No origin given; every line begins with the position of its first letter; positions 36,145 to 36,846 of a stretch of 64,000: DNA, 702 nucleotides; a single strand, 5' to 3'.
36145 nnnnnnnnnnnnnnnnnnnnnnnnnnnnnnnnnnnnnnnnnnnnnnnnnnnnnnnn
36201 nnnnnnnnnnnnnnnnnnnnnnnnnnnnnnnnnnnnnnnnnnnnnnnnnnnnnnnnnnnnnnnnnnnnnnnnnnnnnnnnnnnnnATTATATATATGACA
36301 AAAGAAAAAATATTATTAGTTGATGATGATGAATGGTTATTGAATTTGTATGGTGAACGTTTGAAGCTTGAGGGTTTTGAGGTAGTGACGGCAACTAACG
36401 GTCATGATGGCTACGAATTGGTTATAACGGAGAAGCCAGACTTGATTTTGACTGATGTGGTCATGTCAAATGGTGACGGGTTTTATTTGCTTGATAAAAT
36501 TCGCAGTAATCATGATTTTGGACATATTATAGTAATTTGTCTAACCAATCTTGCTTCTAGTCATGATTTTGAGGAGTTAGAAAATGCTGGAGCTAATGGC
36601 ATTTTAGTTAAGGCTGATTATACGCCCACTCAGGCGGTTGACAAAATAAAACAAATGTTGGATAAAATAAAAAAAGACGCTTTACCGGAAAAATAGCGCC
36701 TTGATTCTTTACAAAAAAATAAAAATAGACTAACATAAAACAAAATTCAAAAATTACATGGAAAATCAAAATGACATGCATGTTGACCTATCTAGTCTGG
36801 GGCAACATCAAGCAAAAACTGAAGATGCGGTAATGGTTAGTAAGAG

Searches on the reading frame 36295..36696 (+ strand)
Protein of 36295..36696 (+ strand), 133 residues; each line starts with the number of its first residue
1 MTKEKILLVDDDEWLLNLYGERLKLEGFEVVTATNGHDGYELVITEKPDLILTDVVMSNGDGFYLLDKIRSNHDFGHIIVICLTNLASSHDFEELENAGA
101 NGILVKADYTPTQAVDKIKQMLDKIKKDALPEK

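Call 52: search_protein_families(library=pfam, proteins=[window:36295-36696:+], max_evalue=0.001)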
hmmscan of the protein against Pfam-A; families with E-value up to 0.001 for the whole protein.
window:36295-36696:+ (133 aa): 1 family
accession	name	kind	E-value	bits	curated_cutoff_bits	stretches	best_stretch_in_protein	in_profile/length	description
PF00072.30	Response_reg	-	4.5e-20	72.3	30.2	1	6-107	1-100/111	Response regulator receiver domain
